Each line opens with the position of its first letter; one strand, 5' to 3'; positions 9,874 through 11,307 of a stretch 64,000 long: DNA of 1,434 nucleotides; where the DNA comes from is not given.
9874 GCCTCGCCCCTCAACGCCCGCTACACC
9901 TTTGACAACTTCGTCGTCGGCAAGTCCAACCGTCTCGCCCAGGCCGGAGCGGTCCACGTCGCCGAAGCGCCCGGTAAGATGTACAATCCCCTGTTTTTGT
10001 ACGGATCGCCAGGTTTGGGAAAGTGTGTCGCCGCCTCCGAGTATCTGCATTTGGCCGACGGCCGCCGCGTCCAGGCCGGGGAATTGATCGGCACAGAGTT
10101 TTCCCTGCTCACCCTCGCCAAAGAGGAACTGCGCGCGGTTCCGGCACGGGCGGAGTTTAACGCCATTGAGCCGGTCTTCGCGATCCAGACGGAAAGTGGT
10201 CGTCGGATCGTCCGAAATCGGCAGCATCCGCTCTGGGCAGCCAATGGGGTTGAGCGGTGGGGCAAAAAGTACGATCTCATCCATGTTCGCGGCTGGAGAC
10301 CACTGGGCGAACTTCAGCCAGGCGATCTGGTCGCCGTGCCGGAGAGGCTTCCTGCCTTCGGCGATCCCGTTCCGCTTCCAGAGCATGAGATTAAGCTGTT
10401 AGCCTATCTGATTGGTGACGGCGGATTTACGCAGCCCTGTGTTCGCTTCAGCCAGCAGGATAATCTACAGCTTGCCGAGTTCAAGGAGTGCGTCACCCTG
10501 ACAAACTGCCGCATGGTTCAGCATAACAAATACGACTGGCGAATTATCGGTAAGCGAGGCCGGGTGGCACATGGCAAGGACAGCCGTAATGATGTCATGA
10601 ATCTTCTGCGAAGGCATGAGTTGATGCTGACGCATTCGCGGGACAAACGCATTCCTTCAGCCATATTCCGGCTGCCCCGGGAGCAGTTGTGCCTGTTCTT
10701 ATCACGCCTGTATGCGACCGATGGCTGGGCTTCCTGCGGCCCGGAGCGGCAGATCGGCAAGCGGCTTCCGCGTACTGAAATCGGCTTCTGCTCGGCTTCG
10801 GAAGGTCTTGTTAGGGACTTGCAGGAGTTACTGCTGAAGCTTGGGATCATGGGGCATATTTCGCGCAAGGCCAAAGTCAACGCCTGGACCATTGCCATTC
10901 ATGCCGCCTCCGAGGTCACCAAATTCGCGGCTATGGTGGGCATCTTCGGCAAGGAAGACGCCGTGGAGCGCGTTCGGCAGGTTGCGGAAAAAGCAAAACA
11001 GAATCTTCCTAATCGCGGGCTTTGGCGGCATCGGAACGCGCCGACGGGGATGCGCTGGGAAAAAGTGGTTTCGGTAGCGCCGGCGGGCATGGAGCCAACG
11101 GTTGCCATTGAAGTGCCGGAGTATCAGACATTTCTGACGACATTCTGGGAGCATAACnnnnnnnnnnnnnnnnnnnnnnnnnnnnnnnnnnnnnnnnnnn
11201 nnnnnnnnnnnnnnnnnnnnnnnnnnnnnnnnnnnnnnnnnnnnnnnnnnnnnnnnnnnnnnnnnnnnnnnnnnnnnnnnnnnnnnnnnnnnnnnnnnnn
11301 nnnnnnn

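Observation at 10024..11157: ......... intein inserted exactly in the Walker A P-loop of the replication initiator DnaA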

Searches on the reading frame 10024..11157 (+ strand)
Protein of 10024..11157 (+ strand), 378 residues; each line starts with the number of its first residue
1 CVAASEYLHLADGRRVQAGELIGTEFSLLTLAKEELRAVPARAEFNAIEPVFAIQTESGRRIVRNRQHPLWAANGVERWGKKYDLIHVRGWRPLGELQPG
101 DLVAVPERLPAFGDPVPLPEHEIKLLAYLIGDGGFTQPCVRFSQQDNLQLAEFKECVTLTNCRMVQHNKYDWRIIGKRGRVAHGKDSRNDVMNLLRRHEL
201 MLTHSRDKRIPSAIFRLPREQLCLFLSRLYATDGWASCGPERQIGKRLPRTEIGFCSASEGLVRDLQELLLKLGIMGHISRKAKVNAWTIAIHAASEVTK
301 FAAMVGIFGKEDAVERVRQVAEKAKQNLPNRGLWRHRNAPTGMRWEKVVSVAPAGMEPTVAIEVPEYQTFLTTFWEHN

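Call 3: search_protein_families(library=pfam, proteins=[window:10024-11157:+], max_evalue=0.01)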
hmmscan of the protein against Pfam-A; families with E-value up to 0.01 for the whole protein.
window:10024-11157:+ (378 aa): 2 families
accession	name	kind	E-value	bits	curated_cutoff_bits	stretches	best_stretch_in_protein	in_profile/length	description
PF14528.11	LAGLIDADG_3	-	1.8e-09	38.1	22.5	1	221-306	2-82/82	LAGLIDADG-like domain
PF14890.11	Intein_splicing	-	0.0021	18.3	35.8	0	13-372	7-148/155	Intein splicing domain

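Call 4: search_protein_families(library=ncbifam, proteins=[window:10024-11157:+], max_evalue=0.01)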
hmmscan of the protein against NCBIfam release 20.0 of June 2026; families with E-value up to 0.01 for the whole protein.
window:10024-11157:+ (378 aa): 7 families
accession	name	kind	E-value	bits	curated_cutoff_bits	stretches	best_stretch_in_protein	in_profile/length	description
NF005852.0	PRK07773.1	equivalog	1.2e-38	133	780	1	1-330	398-720/886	replicative DNA helicase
NF007072.0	PRK09519.1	equivalog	2.7e-13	49.2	1024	1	83-277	324-510/790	intein-containing recombinase RecA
NF038098.1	GyrA_w_intein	exception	4e-12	44.9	1850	1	49-315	172-422/1232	intein-containing DNA gyrase subunit A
NF045703.1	rSAM_Tes_intein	exception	3.5e-08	31.7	1700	1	123-284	372-519/1040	tetraether lipid synthase Tes, intein-containing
NF006207.0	PRK08332.1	equivalog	2.2e-06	25.2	2400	1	84-284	966-1148/1684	vitamin B12-dependent ribonucleotide reductase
NF011418.0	PRK14845.1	equivalog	1.6e-05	22.9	756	1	86-326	113-317/1049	translation initiation factor IF-2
NF011303.0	PRK14715.1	equivalog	0.0031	14.6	1585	1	204-286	1196-1269/1627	DNA-directed DNA polymerase II large subunit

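Call 10: search_solved_structures(query=window:10024-11157:+, show_alignments=3, max_evalue=0.01)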
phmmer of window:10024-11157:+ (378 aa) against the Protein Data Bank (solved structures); distinct sequences matched with E-value up to 0.01: 3.
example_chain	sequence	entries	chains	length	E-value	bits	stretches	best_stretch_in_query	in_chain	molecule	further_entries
2imz_A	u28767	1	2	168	1.4e-05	27.4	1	73-131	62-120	Endonuclease PI-MtuI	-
4o1r_A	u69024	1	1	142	0.0021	20.2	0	12-79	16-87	Replicative DNA helicase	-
2cw7_A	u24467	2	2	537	0.0067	18.6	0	32-130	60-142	Endonuclease PI-PkoII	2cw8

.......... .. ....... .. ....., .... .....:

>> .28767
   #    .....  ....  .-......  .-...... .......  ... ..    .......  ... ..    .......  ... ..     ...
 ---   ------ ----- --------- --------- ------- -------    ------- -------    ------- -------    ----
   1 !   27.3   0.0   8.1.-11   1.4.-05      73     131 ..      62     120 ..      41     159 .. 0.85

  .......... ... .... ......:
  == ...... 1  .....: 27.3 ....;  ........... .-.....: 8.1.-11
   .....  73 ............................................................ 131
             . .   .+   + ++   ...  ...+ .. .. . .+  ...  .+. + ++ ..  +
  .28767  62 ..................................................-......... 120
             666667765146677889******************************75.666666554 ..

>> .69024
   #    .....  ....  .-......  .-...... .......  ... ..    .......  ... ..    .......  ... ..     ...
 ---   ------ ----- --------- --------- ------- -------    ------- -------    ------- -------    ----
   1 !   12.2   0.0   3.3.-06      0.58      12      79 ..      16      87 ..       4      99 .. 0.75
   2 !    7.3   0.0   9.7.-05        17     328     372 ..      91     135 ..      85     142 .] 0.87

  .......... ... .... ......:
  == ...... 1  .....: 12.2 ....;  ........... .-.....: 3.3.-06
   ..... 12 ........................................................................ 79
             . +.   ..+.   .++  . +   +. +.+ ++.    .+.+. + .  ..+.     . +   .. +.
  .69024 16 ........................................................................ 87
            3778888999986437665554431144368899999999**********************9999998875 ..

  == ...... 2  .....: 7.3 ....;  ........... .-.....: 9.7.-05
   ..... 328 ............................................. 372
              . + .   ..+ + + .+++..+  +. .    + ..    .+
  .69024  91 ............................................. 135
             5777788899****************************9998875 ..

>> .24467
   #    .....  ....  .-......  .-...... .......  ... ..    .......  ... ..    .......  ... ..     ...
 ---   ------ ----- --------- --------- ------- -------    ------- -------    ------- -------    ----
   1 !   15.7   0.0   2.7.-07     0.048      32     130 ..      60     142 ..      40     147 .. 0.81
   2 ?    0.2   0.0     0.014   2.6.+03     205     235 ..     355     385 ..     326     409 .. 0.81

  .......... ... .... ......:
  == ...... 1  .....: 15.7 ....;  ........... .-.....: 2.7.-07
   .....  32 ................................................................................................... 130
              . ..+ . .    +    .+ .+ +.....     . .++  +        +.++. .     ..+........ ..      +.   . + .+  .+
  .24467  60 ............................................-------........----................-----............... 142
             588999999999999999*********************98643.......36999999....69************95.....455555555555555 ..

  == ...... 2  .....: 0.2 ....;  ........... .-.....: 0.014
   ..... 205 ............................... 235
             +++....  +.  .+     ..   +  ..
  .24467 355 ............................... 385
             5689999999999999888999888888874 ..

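Call 12: find_homologous_proteins(query=window:10024-11157:+, max_evalue=0.00001)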
Query window:10024-11157:+ (378 aa): 49 proteins with E <= 0.00001 among 4813 candidates.
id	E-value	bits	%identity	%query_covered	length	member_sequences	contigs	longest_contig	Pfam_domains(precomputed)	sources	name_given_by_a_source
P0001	1.8e-119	417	53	100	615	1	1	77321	PF01695.24,PF14528.12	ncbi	-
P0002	2.7e-117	410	53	100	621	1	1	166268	PF01695.24,PF14528.12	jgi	-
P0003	1.6e-115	404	52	100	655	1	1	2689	PF01695.24,PF14528.12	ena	-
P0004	1.6e-114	401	53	100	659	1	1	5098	PF01695.24,PF14528.12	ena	-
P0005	6.7e-114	399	52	100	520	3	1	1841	PF01695.24,PF14528.12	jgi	jgi:intein/homing endonuclease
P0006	1.7e-113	397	52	100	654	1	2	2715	PF01695.24,PF14528.12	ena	-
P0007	1.3e-111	391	50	100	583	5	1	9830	PF01695.24,PF14528.12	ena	-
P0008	2.0e-108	381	50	100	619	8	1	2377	PF00308.25,PF14528.12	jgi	-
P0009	8.7e-104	366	51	100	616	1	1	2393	PF01695.24,PF00308.25,PF14528.12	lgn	-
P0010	8.1e-93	329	53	83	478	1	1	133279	PF14528.12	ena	-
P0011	2.6e-89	318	46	100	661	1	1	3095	PF14528.12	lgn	-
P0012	4.4e-89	317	78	49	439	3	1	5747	PF11638.14,PF00308.25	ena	-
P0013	1.1e-83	299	76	47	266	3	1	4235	PF00308.25,PF14528.12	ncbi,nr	ncbi:MAG: DnaA/Hda family protein, partial [Armatimonadota bacterium]|nr:DnaA/Hda family protein [Ar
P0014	8.2e-76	273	51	69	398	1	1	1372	PF01695.24,PF14528.12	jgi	jgi:hypothetical protein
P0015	5.4e-66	241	46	74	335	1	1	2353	PF14528.12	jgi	-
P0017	6.8e-46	175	30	86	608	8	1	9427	PF14528.12,PF14890.12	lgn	-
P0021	1.6e-36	144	46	47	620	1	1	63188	PF14528.12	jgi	-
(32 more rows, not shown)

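Call 37: search_protein_families(library=pfam, proteins=[P0001, P0011], max_evalue=0.001)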
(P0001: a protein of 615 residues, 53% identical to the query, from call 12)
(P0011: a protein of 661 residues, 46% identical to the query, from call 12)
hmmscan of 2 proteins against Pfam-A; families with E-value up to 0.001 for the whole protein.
P0001 (615 aa): 2 families
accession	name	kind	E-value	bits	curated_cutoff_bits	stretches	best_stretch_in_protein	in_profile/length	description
PF14528.11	LAGLIDADG_3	-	2.1e-12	47.6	22.5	1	326-410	1-82/82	LAGLIDADG-like domain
PF01695.23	IstB_IS21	-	3.2e-06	27.3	24.1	1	483-610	106-234/238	IstB-like ATP binding protein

P0011 (661 aa): 2 families
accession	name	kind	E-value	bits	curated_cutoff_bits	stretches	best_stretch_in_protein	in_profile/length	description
PF14528.11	LAGLIDADG_3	-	3.7e-13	50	22.5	1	292-371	1-82/82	LAGLIDADG-like domain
PF14890.11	Intein_splicing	-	0.0002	21.6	35.8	1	71-433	2-148/155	Intein splicing domain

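Call 38: find_encoding_contigs(protein=P0001, flank=10000, max_places=2)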
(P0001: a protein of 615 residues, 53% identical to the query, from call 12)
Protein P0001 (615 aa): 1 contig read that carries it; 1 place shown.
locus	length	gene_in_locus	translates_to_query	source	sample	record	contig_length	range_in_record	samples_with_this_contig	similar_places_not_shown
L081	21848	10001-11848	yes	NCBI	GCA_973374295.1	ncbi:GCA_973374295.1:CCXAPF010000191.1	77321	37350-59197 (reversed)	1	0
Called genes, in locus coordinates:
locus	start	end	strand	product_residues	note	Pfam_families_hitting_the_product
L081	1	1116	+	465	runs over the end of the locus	PF00289:Biotin_carb_N, PF02655:ATP-grasp_3 (weak), PF02786:CPSase_L_D2, PF02222:ATP-grasp, PF07478:Dala_Dala_lig_C, PF02785:Biotin_carb_C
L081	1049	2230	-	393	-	PF01594:AI-2E_transport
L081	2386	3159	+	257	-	PF07136:DUF1385, PF19928:DUF6391 (faint)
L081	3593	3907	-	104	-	PF01850:PIN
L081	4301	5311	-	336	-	-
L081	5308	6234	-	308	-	PF24400:DUF7544 (weak)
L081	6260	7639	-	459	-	PF04174:CP_ATPgrasp_1, PF14403:CP_ATPgrasp_2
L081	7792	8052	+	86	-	-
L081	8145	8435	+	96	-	-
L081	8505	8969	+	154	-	-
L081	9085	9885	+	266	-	PF07261:DnaB_2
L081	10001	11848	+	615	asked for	PF14528:LAGLIDADG_3, PF01695:IstB_IS21 (weak)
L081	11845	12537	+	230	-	PF27148:Slr1353_N (weak)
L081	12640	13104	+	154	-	PF05899:Cupin_3 (weak), PF07883:Cupin_2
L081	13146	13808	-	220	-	PF14329:DUF4386 (weak)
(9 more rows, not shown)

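Call 39: search_protein_families(library=phrogs, proteins=[P0011, P0017, P0021, P0001], max_evalue=0.00001)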
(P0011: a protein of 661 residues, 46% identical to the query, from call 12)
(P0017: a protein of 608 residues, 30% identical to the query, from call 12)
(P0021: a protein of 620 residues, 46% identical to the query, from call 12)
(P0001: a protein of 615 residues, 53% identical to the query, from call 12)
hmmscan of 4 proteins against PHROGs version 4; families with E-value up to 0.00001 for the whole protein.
P0011 (661 aa): 0 families

P0017 (608 aa): 4 families
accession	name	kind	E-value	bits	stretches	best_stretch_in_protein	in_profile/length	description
phrog_9666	-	unknown function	4.4e-16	59.3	1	107-365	99-344/779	-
phrog_30356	-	DNA, RNA and nucleotide metabolism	1.1e-08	34.6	0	424-507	679-758/823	helicase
phrog_510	-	DNA, RNA and nucleotide metabolism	3.1e-06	27.2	0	119-307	437-627/667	DNA primase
phrog_17415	-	head and packaging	5.4e-06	25.7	0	450-504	353-407/940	terminase large subunit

P0021 (620 aa): 2 families
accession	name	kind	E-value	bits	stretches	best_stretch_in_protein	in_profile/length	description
phrog_2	-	head and packaging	6.7e-20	72.4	1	165-607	275-590/807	terminase large subunit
phrog_5902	-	unknown function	1.1e-10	42.3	1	189-293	81-193/359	-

P0001 (615 aa): 3 families
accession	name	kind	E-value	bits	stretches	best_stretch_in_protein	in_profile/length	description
phrog_50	-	DNA, RNA and nucleotide metabolism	2.2e-57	196.4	2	483-614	383-517/570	DnaC-like helicase loader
phrog_3277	-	DNA, RNA and nucleotide metabolism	1.2e-27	97.7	1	483-613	24-159/168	DnaC-like helicase loader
phrog_26922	-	DNA, RNA and nucleotide metabolism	1.1e-13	52.6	1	533-612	11-91/92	DnaC-like helicase loader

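Call 51: search_dna_similar(query=window:10024-11157:+, collection=phages, mode=protein, max_rows=25, max_evalue=1e-8)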
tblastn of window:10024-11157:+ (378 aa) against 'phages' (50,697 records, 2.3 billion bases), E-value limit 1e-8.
Records with a match: 15; places in all: 15; records where one place covers at least 80% of the query: 13.
Best place of each record, by identity: <60% 15.
By first word of the organism name: Enterococcus 8; Bacillus 3; Corynebacterium 2; uncultured 2.
By host as written in the record: - 7; Enterococcus sp. 2; Corynebacterium glutamicum 1; Enterococcus faecalis 1; Enterococcus faecalis ATCC 29212 1; Bacillus cereus 1; Bacillus cereus BC102p 1; Bacillus australimaris sKR4M-27 1.
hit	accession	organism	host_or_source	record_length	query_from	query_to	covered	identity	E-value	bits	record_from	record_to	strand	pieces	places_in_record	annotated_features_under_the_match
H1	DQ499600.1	Corynebacterium phage P1201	-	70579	1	373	99%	24.9%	1e-12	76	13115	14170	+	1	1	putative large terminase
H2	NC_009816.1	Corynebacterium phage P1201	Corynebacterium glutamicum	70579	1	373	99%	24.9%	1e-12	76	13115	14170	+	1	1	terminase large subunit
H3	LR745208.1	uncultured phage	metagenomic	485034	46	378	88%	25.9%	4e-15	83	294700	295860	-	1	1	record has no annotation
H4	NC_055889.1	uncultured phage cr53_1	human feces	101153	1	371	98%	22.9%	2e-13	78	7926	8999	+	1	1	terminase large subunit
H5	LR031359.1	Enterococcus phage 156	-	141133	2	371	98%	22.9%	4e-10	67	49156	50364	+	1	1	DNA helicase, phage-associated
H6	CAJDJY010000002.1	Enterococcus phage 156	Cheese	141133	2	371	98%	22.9%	4e-10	67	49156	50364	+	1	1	DNA helicase, phage-associated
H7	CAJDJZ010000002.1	Enterococcus phage vB_EfaH_149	Zamorano cheese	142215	2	371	98%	22.9%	4e-10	67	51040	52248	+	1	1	DNA helicase, phage-associated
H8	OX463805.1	Enterococcus phage Sw5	-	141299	2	371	98%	22.9%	5e-10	67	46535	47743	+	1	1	Phage DNA helicase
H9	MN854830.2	Enterococcus phage PBEF129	Enterococcus faecalis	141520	2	371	98%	22.9%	5e-10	67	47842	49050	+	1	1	DNA helicase | hypothetical protein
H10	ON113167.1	Enterococcus phage vB_OCPT_Carl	Enterococcus sp.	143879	2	371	98%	22.9%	5e-10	67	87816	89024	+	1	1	uvsW: ATP-dependent DNA helicase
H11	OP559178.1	Enterococcus phage vB_Efa29212_3e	Enterococcus sp.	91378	2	371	98%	22.9%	5e-10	67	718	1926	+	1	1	hypothetical protein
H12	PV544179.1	Enterococcus phage Riverwalk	Enterococcus faecalis ATCC 29212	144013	2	371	98%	22.9%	5e-10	67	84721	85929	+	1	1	DNA helicase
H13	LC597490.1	Bacillus phage vB_BceM_WH1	Bacillus cereus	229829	1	275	73%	28.4%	5e-23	106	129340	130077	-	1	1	phage terminase large subunit family protein_gp116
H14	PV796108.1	Bacillus phage Edson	Bacillus cereus BC102p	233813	1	275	73%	28.0%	1e-21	103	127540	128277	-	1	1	hypothetical protein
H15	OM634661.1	Bacillus phage vB_BauM_KLEB27-3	Bacillus australimaris sKR4M-27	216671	27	336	82%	24.5%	3e-17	89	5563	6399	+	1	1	terminase large subunit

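Call 53: predict_structure(alignment_id=A1)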
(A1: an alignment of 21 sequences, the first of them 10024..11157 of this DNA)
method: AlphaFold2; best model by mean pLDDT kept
length: 378 residues; sequences in the alignment: 21
mean_pLDDT: 91.1   pTM: 0.91
mean pLDDT of the five models: 91.1, 90.5, 90.3, 89.5, 89.2
residues with pLDDT >= 90: 301; 70-90: 49; 50-70: 21; < 50: 7
segments of 3 or more residues with pLDDT < 50: 180-185
pLDDT, mean of each block of 10 residues (from residue 1): 94 95 95 88 96 97 96 82 83 96 95 82 98 91 95 97 92 80 58 95 95 94 98 93 63 97 98 97 95 95 98 97 82 87 95 97 86 90
secondary structure, 60 per line:
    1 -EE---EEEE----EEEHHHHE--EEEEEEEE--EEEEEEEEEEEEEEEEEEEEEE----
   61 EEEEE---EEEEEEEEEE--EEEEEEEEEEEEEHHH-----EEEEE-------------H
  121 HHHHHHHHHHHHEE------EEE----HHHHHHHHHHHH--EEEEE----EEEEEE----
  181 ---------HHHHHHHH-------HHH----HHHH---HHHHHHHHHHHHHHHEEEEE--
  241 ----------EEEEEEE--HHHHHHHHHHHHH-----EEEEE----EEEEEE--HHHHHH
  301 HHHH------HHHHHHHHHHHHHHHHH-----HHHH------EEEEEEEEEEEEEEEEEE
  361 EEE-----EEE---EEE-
elements in order: E7-10 E15-17 H18-21 E25-32 E35-56 E61-65 E69-78 E81-93 E102-106 H120-132 E141-143 H148-159 E162-166 E171-176 H190-197 H212-215 H219-233 E234-238 E251-257 H260-272 E278-282 E287-292 H295-304 H311-327 H333-336 E343-363 E369-371 E375-377

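Call 56: fold_search(model_id=the predicted structure, library=pdb)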
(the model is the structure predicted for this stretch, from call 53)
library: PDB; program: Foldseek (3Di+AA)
matches with E <= 10: 406; with E <= 0.001: 116
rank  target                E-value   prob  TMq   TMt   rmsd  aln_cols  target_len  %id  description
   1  7qsu                  5.5e-18  1.00  0.67  0.69   5.2       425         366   17  Crystal structure of homing endonuclease-associated TliVMA intein (C1A, d333-339) (released 2022-03-30)
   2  7qss                  1.5e-17  1.00  0.65  0.58   9.9       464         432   16  Crystal structure of homing endonuclease-associated TliVMA intein (C1A) (released 2022-03-30)
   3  7qst                  6.5e-14  1.00  0.58  0.60   8.6       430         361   14  Crystal structure of homing endonuclease-associated PhoVMA intein (C1A) (released 2022-03-30)
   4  2cw7                  1.2e-11  1.00  0.58  0.42  10.3       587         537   14  Crystal structure of intein homing endonuclease II (released 2006-04-18)
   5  1dq3                  1.6e-11  1.00  0.58  0.50   7.5       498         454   13  CRYSTAL STRUCTURE OF AN ARCHAEAL INTEIN-ENCODED HOMING ENDONUCLEASE PI-PFUI (released 2000-07-05)
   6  1vde_B                3.1e-11  1.00  0.50  0.45   9.1       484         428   13  PI-SCEI, A HOMING ENDONUCLEASE WITH PROTEIN SPLICING ACTIVITY (released 1998-04-08)
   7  1vde_A                3.0e-10  1.00  0.52  0.47   9.0       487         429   12  PI-SCEI, A HOMING ENDONUCLEASE WITH PROTEIN SPLICING ACTIVITY (released 1998-04-08)
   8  1ef0_A                5.5e-10  1.00  0.53  0.49   8.0       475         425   11  CRYSTAL STRUCTURE OF PI-SCEI MINIPRECURSOR (released 2000-06-07)
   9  1lws_A                1.0e-09  1.00  0.51  0.47   9.1       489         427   12  Crystal structure of the intein homing endonuclease PI-SceI bound to its recognition sequence (released 2002-09-27)
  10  1um2_A                1.1e-09  1.00  0.53  0.49   9.0       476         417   12  Crystal Structure of the Vma1-Derived Endonuclease with the Ligated Extein Segment (released 2004-09-22)
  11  1jva_B                1.5e-09  1.00  0.52  0.47  10.2       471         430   11  CRYSTAL STRUCTURE OF THE VMA1-DERIVED ENDONUCLEASE BEARING THE N AND C EXTEIN PROPEPTIDES (released 2002-08-29)
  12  1jva_A                1.8e-09  1.00  0.50  0.46  10.7       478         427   12  CRYSTAL STRUCTURE OF THE VMA1-DERIVED ENDONUCLEASE BEARING THE N AND C EXTEIN PROPEPTIDES (released 2002-08-29)
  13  1dfa                  2.0e-09  1.00  0.51  0.48   8.7       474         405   13  CRYSTAL STRUCTURE OF PI-SCEI IN C2 SPACE GROUP (released 1999-12-08)
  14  1lwt_A                5.0e-09  1.00  0.51  0.44  10.9       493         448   12  Crystal structure of the intein homing endonuclease PI-SceI bound to its substrate DNA (Ca2+ free) (released 2002-09-27)
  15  1um2_B                9.7e-09  1.00  0.51  0.47  10.3       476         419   11  Crystal Structure of the Vma1-Derived Endonuclease with the Ligated Extein Segment (released 2004-09-22)
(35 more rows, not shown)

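Call 65: find_related_loci(query=window:10024-11157:+, collection=viral_contigs, flank=3000)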
Query window:10024-11157:+ (378 aa) in viral_contigs; peptide patterns used: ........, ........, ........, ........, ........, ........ (x = any residue, [..] = any of these).
22 stretches matched a pattern; 20 encode a relative of the query (tblastn E <= 1e-3); 20 distinct loci.
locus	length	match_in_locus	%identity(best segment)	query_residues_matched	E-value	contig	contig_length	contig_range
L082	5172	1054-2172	51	1-378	7e-113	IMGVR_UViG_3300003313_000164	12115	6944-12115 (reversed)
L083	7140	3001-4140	49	1-378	2e-110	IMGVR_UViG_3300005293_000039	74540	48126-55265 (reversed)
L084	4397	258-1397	49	1-378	1e-110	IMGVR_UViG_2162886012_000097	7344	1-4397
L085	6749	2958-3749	35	46-326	1e-46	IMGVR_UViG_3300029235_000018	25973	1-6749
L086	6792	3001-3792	35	46-326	1e-46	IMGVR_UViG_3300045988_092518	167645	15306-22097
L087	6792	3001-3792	35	46-326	1e-46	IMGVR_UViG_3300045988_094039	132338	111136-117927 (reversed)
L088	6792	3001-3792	35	46-326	1e-46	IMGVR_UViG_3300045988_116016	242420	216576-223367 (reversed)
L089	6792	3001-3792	35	46-326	1e-46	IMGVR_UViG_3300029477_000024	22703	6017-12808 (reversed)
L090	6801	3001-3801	34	46-324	2e-36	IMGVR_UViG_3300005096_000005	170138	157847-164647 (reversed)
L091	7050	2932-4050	28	47-378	3e-32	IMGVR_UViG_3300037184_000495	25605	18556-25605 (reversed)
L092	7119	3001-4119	28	47-378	4e-32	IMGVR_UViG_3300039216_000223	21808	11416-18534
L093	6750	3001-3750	33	67-317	2e-30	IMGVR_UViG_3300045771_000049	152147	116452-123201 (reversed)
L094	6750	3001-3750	33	67-317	2e-30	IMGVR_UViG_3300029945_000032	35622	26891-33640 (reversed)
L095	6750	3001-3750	33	67-317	2e-30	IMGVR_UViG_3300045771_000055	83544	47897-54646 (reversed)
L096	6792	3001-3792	35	46-326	1e-46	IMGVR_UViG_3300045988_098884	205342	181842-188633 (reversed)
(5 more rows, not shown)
